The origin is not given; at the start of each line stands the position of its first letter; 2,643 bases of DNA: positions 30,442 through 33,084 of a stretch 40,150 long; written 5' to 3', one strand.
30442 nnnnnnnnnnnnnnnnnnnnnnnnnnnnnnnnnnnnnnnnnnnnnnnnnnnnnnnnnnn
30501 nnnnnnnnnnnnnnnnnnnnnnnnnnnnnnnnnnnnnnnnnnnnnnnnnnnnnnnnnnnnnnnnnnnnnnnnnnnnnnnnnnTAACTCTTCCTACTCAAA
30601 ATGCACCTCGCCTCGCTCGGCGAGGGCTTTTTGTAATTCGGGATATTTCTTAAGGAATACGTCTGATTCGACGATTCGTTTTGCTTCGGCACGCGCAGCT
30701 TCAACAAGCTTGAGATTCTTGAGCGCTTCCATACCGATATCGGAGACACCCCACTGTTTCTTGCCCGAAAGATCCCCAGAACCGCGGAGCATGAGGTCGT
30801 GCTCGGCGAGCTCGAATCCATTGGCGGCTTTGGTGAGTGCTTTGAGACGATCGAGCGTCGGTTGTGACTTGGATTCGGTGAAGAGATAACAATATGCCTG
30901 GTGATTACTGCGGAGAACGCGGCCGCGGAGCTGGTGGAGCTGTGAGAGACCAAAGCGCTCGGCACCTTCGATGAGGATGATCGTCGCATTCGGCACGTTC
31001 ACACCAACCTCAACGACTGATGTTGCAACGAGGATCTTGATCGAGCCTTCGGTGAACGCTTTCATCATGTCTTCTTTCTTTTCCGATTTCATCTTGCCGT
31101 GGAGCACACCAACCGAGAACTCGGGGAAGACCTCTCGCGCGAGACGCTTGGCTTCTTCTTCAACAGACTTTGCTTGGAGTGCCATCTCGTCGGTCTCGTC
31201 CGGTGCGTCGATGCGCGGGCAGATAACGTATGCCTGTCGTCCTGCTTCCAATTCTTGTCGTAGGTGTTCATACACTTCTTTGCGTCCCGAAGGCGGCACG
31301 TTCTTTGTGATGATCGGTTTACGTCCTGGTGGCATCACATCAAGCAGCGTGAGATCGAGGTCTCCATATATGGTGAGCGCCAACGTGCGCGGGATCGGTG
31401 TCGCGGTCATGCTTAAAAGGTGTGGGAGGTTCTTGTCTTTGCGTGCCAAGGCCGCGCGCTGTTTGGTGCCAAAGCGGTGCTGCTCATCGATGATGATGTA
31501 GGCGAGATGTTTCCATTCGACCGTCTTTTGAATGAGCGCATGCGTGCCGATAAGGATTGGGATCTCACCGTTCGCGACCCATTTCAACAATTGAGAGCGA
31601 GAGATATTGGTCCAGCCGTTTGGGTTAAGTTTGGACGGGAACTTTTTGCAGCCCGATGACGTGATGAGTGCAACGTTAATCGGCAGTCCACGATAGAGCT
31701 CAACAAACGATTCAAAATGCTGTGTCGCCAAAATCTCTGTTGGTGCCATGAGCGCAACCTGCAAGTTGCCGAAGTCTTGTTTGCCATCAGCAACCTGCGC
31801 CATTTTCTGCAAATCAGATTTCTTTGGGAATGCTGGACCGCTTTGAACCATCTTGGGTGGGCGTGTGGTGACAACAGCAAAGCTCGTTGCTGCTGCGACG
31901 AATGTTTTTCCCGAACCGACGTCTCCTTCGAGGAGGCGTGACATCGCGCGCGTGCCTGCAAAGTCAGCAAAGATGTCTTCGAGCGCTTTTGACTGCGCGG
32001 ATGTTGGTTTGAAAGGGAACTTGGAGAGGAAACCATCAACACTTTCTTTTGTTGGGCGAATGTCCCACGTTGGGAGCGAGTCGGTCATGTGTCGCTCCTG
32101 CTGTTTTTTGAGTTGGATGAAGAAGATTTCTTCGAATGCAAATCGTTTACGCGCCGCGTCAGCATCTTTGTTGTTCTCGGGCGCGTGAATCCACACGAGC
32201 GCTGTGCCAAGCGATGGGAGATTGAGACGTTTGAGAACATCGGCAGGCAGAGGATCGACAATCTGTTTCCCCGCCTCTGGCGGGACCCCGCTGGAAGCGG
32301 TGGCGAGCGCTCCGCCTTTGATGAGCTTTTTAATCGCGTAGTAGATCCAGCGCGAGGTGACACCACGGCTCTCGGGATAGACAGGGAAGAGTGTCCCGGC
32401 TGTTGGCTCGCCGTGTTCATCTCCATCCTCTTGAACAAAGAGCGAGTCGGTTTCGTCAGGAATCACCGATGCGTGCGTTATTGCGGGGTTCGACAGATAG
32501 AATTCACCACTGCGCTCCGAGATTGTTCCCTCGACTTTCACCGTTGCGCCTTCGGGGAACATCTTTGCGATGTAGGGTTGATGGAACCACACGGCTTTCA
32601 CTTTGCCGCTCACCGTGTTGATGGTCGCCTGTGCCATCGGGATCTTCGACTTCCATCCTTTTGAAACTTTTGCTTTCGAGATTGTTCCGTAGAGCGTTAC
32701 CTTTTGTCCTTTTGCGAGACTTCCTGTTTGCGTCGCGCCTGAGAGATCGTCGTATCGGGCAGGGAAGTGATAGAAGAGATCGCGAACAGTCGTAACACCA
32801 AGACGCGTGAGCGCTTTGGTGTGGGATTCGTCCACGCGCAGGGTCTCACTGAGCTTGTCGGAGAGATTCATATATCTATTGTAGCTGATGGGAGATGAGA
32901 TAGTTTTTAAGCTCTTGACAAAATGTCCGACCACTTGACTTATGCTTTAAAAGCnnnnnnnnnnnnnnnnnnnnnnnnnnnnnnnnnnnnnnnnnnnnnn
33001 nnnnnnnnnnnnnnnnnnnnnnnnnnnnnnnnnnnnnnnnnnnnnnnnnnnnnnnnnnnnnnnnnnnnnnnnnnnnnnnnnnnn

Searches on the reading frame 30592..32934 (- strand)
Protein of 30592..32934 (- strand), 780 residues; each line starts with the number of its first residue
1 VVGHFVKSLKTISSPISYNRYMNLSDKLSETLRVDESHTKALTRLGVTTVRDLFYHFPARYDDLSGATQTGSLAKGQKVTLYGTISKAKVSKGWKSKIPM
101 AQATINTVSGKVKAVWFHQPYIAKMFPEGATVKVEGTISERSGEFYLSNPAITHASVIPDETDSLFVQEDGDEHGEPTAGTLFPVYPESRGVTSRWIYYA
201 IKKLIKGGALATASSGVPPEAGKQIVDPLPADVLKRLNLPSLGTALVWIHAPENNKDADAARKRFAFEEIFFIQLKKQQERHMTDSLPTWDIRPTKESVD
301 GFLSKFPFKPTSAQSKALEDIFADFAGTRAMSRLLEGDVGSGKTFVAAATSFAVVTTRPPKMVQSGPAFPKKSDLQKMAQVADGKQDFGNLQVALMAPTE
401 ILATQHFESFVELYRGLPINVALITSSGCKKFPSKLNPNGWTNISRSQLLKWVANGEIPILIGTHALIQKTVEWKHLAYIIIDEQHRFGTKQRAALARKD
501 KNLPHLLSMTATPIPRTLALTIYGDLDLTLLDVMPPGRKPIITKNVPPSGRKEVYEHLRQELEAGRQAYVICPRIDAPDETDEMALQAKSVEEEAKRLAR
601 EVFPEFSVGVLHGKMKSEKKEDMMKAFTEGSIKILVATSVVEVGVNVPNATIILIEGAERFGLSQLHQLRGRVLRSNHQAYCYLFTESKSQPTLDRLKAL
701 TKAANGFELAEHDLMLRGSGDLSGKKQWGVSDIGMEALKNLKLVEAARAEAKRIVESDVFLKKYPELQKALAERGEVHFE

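Call 10: search_protein_families(library=pfam, proteins=[window:30592-32934:-])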
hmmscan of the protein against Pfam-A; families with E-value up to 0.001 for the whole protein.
window:30592-32934:- (780 aa): 7 families
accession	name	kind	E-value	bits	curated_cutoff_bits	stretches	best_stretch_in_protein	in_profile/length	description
PF00271.37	Helicase_C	-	1.3e-18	67.7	23.5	1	555-676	3-109/110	Helicase conserved C-terminal domain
PF00270.35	DEAD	-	9.5e-17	61.7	26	1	312-518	2-164/167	DEAD/DEAH box helicase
PF17191.10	RecG_wedge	-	6.2e-13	49.1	23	1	33-154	7-127/162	RecG wedge domain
PF04851.21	ResIII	-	1.7e-08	35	22.5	1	309-513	3-162/164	Type III restriction enzyme, res subunit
PF19833.4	RecG_dom3_C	-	3.4e-08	33.9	26.8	1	705-762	3-62/87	ATP-dependent DNA helicase RecG, domain 3, C-terminal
PF01336.31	tRNA_anti-codon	-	1e-07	32.2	27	1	79-153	1-73/75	OB-fold nucleic acid binding domain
PF22590.2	Cas3-like_C_2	-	0.0006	20.5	27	0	597-677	21-105/106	CRISPR-associated nuclease/helicase Cas3, C-terminal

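Call 23: find_homologous_proteins(query=window:30592-32871:-, max_evalue=1e-20)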
Query window:30592-32871:- (759 aa): 8000 proteins with E <= 1e-20 among 8000 candidates; the best 120 are listed.
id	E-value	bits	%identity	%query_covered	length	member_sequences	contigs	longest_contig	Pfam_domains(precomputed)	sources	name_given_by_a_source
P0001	0.0e+0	1637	96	100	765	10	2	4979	PF00270.36,PF17191.11,PF00271.38,PF01336.32,PF19833.5,PF04851.22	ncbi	-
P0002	0.0e+0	1627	96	100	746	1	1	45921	PF00270.36,PF17191.11,PF00271.38,PF01336.32,PF19833.5,PF04851.22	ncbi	-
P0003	0.0e+0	1566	93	100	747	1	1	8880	PF00270.36,PF17191.11,PF00271.38,PF01336.32,PF19833.5,PF04851.22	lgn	-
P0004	0.0e+0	1524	90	100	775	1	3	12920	PF00270.36,PF17191.11,PF00271.38,PF01336.32,PF19833.5,PF04851.22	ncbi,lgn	-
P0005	0.0e+0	1522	90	100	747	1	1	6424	PF00270.36,PF17191.11,PF00271.38,PF01336.32,PF19833.5,PF04851.22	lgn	-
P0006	0.0e+0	1254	75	100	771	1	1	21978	PF00270.36,PF17191.11,PF00271.38,PF01336.32,PF19833.5,PF04851.22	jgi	jgi:ATP-dependent DNA helicase RecG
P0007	0.0e+0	1213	73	100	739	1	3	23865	PF00270.36,PF17191.11,PF00271.38,PF01336.32,PF19833.5,PF04851.22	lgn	-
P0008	0.0e+0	1212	73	100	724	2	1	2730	PF00270.36,PF17191.11,PF00271.38,PF01336.32,PF19833.5,PF04851.22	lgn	-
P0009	0.0e+0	1153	70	100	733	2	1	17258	PF00270.36,PF17191.11,PF00271.38,PF01336.32,PF04851.22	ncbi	-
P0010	0.0e+0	1152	-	-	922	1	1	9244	PF00270.36,PF17191.11,PF13366.13,PF00271.38,PF01336.32,PF19833.5,PF04851.22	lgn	-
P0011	0.0e+0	1013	62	100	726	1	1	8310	PF00270.36,PF17191.11,PF00271.38,PF01336.32,PF19833.5,PF04851.22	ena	-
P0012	1.3e-296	1004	62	100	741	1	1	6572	PF00270.36,PF17191.11,PF00271.38,PF01336.32,PF19833.5,PF04851.22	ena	-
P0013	2.0e-296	1004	61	100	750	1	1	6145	PF00270.36,PF17191.11,PF00271.38,PF01336.32,PF19833.5,PF04851.22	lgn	-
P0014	2.8e-294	996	61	100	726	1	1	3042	PF00270.36,PF17191.11,PF00271.38,PF01336.32,PF19833.5,PF04851.22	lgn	-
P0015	3.3e-293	993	62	100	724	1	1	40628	PF00270.36,PF17191.11,PF00271.38,PF01336.32,PF19833.5,PF04851.22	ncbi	-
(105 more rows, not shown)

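Call 24: find_encoding_contigs(protein=P0006, flank=10000, max_places=2)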
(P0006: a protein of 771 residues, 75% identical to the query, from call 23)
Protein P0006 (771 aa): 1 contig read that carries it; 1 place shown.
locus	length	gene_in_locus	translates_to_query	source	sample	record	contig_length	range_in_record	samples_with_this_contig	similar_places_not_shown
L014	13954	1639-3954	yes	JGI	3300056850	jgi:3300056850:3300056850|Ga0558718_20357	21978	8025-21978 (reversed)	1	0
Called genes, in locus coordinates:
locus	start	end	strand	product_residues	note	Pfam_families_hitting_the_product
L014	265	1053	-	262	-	PF10342:Kre9_KNH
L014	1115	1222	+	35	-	-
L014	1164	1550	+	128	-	PF02452:PemK_toxin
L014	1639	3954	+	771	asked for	PF01336:tRNA_anti-codon (faint), PF17191:RecG_wedge, PF04851:ResIII, PF00270:DEAD, PF00271:Helicase_C, PF19833:RecG_dom3_C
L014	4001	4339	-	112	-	-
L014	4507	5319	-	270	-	-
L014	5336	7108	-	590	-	PF00664:ABC_membrane, PF00005:ABC_tran, PF02463:SMC_N (weak)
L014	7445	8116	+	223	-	PF02224:Cytidylate_kin, PF13671:AAA_33 (weak), PF13207:AAA_17 (weak)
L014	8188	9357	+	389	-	PF07944:Beta-AFase-like_GH127_cat (faint)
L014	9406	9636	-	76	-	-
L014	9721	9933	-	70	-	-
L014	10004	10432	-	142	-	-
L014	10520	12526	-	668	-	PF00004:AAA, PF23902:AAA_lid_PRS2_C (faint), PF17862:AAA_lid_3, PF01434:Peptidase_M41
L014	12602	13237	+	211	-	-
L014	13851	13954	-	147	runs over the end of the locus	PF01668:SmpB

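Call 25: find_encoding_contigs(protein=P0007, flank=10000, max_places=3)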
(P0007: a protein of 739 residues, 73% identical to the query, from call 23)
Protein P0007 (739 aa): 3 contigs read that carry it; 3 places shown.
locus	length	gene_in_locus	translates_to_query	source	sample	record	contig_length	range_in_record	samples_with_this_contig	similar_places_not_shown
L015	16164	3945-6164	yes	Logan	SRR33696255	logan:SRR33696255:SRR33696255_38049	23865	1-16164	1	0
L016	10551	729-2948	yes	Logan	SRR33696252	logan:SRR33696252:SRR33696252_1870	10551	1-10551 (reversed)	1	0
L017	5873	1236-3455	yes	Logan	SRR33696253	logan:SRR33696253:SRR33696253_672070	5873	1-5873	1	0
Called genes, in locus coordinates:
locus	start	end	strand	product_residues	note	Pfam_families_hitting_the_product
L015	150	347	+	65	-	-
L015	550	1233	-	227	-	-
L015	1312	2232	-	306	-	-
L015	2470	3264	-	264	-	PF10342:Kre9_KNH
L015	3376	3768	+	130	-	PF02452:PemK_toxin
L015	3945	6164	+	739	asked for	PF17191:RecG_wedge, PF01336:tRNA_anti-codon (weak), PF00270:DEAD, PF04851:ResIII, PF00271:Helicase_C, PF19833:RecG_dom3_C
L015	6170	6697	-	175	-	-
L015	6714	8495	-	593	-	PF00664:ABC_membrane, PF02463:SMC_N, PF00005:ABC_tran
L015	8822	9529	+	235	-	PF02224:Cytidylate_kin, PF13189:Cytidylate_kin2 (weak), PF13238:AAA_18, PF13671:AAA_33 (faint), PF13207:AAA_17 (weak)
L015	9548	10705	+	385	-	PF07944:Beta-AFase-like_GH127_cat (faint)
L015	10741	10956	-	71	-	-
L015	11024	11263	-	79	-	-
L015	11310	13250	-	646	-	PF00004:AAA, PF23902:AAA_lid_PRS2_C (weak), PF17862:AAA_lid_3, PF01434:Peptidase_M41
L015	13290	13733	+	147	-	PF01668:SmpB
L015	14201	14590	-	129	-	PF00072:Response_reg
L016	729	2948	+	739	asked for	PF17191:RecG_wedge, PF01336:tRNA_anti-codon (weak), PF00270:DEAD, PF04851:ResIII, PF00271:Helicase_C, PF19833:RecG_dom3_C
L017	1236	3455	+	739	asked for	PF17191:RecG_wedge, PF01336:tRNA_anti-codon (weak), PF00270:DEAD, PF04851:ResIII, PF00271:Helicase_C, PF19833:RecG_dom3_C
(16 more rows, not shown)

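Call 26: find_encoding_contigs(protein=P0009, flank=10000, max_places=2)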
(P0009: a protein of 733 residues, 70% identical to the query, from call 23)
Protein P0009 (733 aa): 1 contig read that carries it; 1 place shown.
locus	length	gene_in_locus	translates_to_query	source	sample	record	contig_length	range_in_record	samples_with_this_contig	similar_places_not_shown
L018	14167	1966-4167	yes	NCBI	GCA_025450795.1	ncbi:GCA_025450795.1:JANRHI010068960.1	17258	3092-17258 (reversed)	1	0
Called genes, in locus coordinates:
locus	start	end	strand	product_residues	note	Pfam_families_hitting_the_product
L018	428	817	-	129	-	PF05635:23S_rRNA_IVP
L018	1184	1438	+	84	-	PF01541:GIY-YIG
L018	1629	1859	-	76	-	-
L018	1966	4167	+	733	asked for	PF17191:RecG_wedge, PF01336:tRNA_anti-codon (weak), PF00270:DEAD, PF04851:ResIII (weak), PF00271:Helicase_C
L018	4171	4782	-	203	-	-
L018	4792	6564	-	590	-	PF00664:ABC_membrane, PF00005:ABC_tran, PF02463:SMC_N (weak)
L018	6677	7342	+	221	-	-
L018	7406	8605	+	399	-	PF07944:Beta-AFase-like_GH127_cat (faint), PF25840:Ulvan_lyase_N (faint)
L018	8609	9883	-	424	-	PF00270:DEAD, PF04851:ResIII, PF00271:Helicase_C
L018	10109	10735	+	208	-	PF01797:Y1_Tnp (faint)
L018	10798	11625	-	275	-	PF01471:PG_binding_1 (weak)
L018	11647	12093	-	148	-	-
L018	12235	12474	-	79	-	-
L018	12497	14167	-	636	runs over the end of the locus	PF06068:TIP49 (faint), PF00004:AAA, PF17862:AAA_lid_3, PF01434:Peptidase_M41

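Call 29: find_related_loci(query=A1, collection=genome_contigs, flank=10000)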
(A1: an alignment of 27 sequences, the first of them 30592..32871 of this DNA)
Query A1 (759 aa) in genome_contigs; peptide patterns used: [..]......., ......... (x = any residue, [..] = any of these).
600 stretches matched a pattern (row limit reached: there are more); 600 encode a relative of the query (tblastn E <= 1e-3); the best 80 are kept; 80 distinct loci.
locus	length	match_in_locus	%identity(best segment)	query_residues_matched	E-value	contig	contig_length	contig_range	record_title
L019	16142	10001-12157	59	1-759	0e+0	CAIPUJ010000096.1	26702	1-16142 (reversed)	uncultured bacterium isolate Loclat_bin-14315 genome assembly, contig: bin-14315:096/117, whole genome shotgun sequence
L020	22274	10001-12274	54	1-759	0e+0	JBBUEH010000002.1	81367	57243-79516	MAG: Patescibacteria group bacterium isolate H52-bin059_1 H52_bin059_1_000000000002, whole genome shotgun sequence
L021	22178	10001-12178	57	1-759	0e+0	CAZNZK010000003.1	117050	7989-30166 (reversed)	MAG TPA_asm: uncultured Candidatus Saccharibacteria bacterium isolate binchicken_co241_141 genome assembly, contig: NODE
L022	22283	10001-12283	56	1-759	0e+0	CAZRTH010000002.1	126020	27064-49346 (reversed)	MAG TPA_asm: uncultured Candidatus Saccharibacteria bacterium isolate SRP193066_co2_80 genome assembly, contig: NODE_28_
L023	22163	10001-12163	55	1-759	0e+0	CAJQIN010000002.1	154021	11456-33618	MAG: Candidatus Pacebacteria bacterium isolate 0.2_20180419_Bin_144_1 genome assembly, contig: c_000000000018, whole gen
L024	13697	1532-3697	52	3-759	0e+0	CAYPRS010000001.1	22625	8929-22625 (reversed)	MAG TPA_asm: uncultured Candidatus Saccharibacteria bacterium isolate binchicken_co164_44 genome assembly, contig: NODE_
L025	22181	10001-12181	51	1-757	0e+0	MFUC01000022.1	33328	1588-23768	MAG: Candidatus Nomurabacteria bacterium RIFCSPHIGHO2_02_FULL_38_15 rifcsphigho2_02_scaffold_4562, whole genome shotgun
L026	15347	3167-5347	52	2-759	0e+0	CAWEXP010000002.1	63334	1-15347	MAG: Candidatus Kaiserbacteria bacterium isolate MFD04780.bin.1.84 genome assembly, contig: contig_129502, whole genome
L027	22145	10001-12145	53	7-759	0e+0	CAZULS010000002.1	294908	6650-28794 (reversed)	MAG TPA_asm: uncultured Candidatus Saccharibacteria bacterium isolate SRP167671_co2_238 genome assembly, contig: NODE_11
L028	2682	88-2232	51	7-759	0e+0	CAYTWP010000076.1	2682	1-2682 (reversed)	MAG TPA_asm: uncultured Candidatus Saccharibacteria bacterium isolate SRP193066_co1_70 genome assembly, contig: NODE_419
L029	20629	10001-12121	57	20-755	0e+0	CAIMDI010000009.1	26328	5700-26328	Candidatus Taylorbacteria bacterium isolate KTt_bin-0984 genome assembly, contig: bin-0984:09/36, whole genome shotgun s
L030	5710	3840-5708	50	12-685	0e+0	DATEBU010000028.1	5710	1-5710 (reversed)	MAG TPA_asm: Candidatus Paceibacterota bacterium isolate SMAG_U8252 k141_826413, whole genome shotgun sequence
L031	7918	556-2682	42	1-759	2e-179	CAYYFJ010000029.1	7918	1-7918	MAG TPA_asm: uncultured Candidatus Saccharibacteria bacterium isolate binchicken_co125_814 genome assembly, contig: NODE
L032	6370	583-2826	40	1-759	2e-178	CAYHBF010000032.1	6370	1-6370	MAG TPA_asm: uncultured Candidatus Saccharibacteria bacterium isolate ERP119294_co2_146 genome assembly, contig: k141_24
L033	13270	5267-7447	40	1-759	4e-175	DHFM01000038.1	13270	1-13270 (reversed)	MAG TPA_asm: Candidatus Moranbacteria bacterium UBA4824 UBA4824_contig_101250, whole genome shotgun sequence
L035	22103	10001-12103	40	1-752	3e-171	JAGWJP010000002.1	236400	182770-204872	MAG: Patescibacteria group bacterium isolate REEB140 contig-150_22, whole genome shotgun sequence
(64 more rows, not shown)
